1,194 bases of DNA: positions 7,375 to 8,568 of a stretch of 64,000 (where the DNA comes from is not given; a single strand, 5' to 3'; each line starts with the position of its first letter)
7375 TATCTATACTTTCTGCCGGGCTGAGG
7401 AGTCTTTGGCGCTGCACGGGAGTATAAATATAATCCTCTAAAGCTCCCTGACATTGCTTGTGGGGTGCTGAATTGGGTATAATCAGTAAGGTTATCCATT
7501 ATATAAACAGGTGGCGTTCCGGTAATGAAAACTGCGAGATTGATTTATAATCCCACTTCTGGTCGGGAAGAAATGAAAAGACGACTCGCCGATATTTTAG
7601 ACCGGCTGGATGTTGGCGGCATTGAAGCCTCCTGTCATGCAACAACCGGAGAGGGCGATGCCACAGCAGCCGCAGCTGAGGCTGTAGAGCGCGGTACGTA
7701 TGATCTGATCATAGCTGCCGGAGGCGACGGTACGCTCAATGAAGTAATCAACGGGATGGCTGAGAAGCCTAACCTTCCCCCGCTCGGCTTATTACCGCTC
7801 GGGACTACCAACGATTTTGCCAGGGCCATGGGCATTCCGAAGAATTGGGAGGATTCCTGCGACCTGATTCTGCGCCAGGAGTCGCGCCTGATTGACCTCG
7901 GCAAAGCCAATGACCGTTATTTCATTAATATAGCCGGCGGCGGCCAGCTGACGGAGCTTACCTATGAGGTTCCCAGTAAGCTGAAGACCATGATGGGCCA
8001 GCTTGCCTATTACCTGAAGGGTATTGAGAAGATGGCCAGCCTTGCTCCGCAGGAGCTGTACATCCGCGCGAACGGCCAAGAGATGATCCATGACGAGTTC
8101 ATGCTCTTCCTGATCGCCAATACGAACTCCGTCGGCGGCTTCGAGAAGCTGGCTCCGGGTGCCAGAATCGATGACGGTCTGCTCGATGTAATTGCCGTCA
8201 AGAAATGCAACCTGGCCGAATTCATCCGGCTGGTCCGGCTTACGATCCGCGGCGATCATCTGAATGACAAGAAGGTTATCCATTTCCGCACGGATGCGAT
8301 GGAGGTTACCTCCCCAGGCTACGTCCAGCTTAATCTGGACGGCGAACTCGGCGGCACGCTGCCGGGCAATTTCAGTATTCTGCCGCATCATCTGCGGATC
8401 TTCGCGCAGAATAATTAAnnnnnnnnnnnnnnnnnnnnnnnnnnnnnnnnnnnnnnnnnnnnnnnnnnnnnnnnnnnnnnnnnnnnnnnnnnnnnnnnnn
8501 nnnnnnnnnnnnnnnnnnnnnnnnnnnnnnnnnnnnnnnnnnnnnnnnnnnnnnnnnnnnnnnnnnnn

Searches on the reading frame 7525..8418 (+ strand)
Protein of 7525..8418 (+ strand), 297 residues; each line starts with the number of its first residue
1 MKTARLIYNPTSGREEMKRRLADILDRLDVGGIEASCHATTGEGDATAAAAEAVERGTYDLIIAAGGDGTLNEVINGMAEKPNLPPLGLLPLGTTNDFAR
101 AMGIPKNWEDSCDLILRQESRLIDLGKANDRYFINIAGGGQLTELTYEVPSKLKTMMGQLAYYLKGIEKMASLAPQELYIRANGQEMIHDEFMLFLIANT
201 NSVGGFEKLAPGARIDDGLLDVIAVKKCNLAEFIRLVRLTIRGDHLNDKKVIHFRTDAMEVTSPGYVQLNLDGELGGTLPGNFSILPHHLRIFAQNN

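Call 8: search_protein_families(library=pfam, proteins=[window:7525-8418:+])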
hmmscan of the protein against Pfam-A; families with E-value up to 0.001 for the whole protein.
window:7525-8418:+ (297 aa): 2 families
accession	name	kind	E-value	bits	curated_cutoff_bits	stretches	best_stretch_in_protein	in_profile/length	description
PF00781.29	DAGK_cat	-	1.7e-36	125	23.6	1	4-128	2-125/125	Diacylglycerol kinase catalytic domain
PF19279.4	YegS_C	-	5.4e-27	94.9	27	1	152-293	17-157/158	YegS C-terminal NAD kinase beta sandwich-like domain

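Call 51: find_encoding_contigs(protein=window:7525-8418:+, flank=10000, max_places=10)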
Protein window:7525-8418:+ (297 aa): 23 contigs read that carry it; 10 places shown.
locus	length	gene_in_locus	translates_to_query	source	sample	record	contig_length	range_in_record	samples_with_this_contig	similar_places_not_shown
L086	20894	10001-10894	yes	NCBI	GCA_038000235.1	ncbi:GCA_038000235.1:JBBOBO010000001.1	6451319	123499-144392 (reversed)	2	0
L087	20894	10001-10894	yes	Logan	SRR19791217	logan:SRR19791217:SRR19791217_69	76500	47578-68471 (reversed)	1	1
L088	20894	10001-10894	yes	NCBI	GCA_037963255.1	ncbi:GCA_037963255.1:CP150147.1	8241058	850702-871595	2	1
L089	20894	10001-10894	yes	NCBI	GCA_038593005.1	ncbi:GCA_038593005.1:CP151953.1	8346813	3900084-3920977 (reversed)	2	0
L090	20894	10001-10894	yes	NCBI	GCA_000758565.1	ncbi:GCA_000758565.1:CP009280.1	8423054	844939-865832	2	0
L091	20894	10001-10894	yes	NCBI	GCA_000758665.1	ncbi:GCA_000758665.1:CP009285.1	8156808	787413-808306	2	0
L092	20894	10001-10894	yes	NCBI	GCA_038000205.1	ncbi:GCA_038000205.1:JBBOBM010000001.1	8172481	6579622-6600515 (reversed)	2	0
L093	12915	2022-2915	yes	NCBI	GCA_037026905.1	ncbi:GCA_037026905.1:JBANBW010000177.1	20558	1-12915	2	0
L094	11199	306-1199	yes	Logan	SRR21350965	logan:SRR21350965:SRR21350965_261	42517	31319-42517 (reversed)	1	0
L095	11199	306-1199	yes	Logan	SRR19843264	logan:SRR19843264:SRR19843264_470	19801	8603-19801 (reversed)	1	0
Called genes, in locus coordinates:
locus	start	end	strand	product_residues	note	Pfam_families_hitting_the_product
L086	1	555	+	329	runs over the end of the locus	PF01384:PHO4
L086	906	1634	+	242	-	PF02463:SMC_N, PF09818:ABC_ATPase (faint), PF00005:ABC_tran, PF13304:AAA_21 (weak)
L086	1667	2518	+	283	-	PF00497:SBP_bac_3, PF10613:Lig_chan-Glu_bd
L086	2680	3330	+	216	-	PF00528:BPD_transp_1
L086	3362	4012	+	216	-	PF00528:BPD_transp_1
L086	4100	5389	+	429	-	PF02518:HATPase_c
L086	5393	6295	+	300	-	PF00072:Response_reg, PF08664:YcbB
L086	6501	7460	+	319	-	PF01544:CorA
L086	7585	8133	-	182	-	-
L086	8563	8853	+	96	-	PF01371:Trp_repressor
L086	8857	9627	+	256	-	PF01903:CbiX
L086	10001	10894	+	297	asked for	PF00781:DAGK_cat, PF19279:YegS_C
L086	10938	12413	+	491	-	PF01938:TRAM, PF05958:tRNA_U5-meth_tr, PF02475:TRM5-TYW2_MTfase, PF05175:MTS (weak), PF06325:PrmA (weak), PF13847:Methyltransf_31, PF09445:Methyltransf_15 (weak), PF13649:Methyltransf_25 (weak)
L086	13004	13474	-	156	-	-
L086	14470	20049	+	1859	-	PF13401:AAA_22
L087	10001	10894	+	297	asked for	PF00781:DAGK_cat, PF19279:YegS_C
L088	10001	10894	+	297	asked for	PF00781:DAGK_cat, PF19279:YegS_C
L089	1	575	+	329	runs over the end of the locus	PF01384:PHO4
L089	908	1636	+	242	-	PF02463:SMC_N, PF09818:ABC_ATPase (faint), PF00005:ABC_tran, PF13304:AAA_21 (weak)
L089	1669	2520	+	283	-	PF00497:SBP_bac_3, PF10613:Lig_chan-Glu_bd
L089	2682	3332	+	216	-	PF00528:BPD_transp_1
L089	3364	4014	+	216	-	PF00528:BPD_transp_1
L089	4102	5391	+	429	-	PF02518:HATPase_c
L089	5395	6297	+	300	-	PF00072:Response_reg, PF08664:YcbB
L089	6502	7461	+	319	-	PF01544:CorA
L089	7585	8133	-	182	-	-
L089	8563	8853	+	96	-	PF01371:Trp_repressor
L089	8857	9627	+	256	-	PF01903:CbiX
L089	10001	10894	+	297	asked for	PF00781:DAGK_cat, PF19279:YegS_C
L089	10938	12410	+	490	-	PF01938:TRAM, PF05958:tRNA_U5-meth_tr, PF02475:TRM5-TYW2_MTfase, PF05175:MTS (weak), PF06325:PrmA (weak), PF09445:Methyltransf_15 (weak), PF13649:Methyltransf_25 (weak), PF13847:Methyltransf_31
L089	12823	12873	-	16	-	-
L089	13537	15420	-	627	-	PF13855:LRR_8 (faint), PF23952:LRR_EndoS (faint), PF25019:LRR_R13L1-DRL21 (faint), PF12799:LRR_4 (weak)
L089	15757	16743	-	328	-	-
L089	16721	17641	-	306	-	PF07883:Cupin_2, PF02311:AraC_binding, PF03079:ARD (weak), PF12833:HTH_18, PF00165:HTH_AraC (weak)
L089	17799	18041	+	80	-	PF00550:PP-binding (weak)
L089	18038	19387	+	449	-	-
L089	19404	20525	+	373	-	-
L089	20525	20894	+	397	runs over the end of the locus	PF04055:Radical_SAM, PF13353:Fer4_12 (weak), PF13186:SPASM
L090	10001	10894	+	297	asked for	PF00781:DAGK_cat, PF19279:YegS_C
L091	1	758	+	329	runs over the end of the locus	PF01384:PHO4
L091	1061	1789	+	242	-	PF02463:SMC_N, PF09818:ABC_ATPase (faint), PF00005:ABC_tran, PF13304:AAA_21 (weak)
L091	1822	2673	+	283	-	PF00497:SBP_bac_3, PF10613:Lig_chan-Glu_bd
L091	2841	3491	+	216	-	PF00528:BPD_transp_1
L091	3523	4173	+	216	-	PF00528:BPD_transp_1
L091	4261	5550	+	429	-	PF02518:HATPase_c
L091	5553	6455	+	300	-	PF00072:Response_reg, PF08664:YcbB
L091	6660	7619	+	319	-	PF01544:CorA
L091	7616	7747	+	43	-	-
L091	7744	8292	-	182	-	-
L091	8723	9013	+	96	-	PF01371:Trp_repressor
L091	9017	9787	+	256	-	PF01903:CbiX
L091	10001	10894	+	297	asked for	PF00781:DAGK_cat, PF19279:YegS_C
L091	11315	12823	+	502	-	PF01938:TRAM, PF05958:tRNA_U5-meth_tr, PF05175:MTS (weak), PF06325:PrmA (weak), PF02475:TRM5-TYW2_MTfase, PF09445:Methyltransf_15 (weak), PF13649:Methyltransf_25 (weak), PF13847:Methyltransf_31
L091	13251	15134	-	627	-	PF23598:LRR_14 (faint), PF13855:LRR_8 (faint), PF23952:LRR_EndoS (faint), PF12799:LRR_4 (faint), PF25019:LRR_R13L1-DRL21 (faint)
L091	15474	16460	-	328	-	-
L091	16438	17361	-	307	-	PF07883:Cupin_2 (weak), PF02311:AraC_binding, PF12833:HTH_18, PF00165:HTH_AraC (weak)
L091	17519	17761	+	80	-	PF00550:PP-binding (weak)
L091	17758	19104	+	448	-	-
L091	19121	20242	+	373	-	-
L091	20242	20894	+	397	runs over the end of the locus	PF04055:Radical_SAM, PF13353:Fer4_12 (weak), PF13186:SPASM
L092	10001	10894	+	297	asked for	PF00781:DAGK_cat, PF19279:YegS_C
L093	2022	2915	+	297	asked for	PF00781:DAGK_cat, PF19279:YegS_C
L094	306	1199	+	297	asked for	PF00781:DAGK_cat, PF19279:YegS_C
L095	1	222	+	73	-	?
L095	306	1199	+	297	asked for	PF00781:DAGK_cat, PF19279:YegS_C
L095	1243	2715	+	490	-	PF01938:TRAM, PF05958:tRNA_U5-meth_tr, PF02475:TRM5-TYW2_MTfase, PF05175:MTS (weak), PF06325:PrmA (weak), PF09445:Methyltransf_15 (weak), PF13649:Methyltransf_25 (weak), PF13847:Methyltransf_31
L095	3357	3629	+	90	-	-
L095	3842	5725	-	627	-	PF13855:LRR_8 (faint), PF23952:LRR_EndoS (faint), PF25019:LRR_R13L1-DRL21 (faint), PF12799:LRR_4 (weak)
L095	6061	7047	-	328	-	-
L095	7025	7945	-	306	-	PF07883:Cupin_2, PF02311:AraC_binding, PF03079:ARD (weak), PF12833:HTH_18, PF00165:HTH_AraC (weak)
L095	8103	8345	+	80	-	PF00550:PP-binding (weak)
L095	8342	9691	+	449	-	-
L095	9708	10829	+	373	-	-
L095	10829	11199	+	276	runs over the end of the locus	PF04055:Radical_SAM, PF13353:Fer4_12 (weak)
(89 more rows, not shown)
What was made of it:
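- Tried and rejected: The DagK look-up worked and gave the key conspecific loci (call 51).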
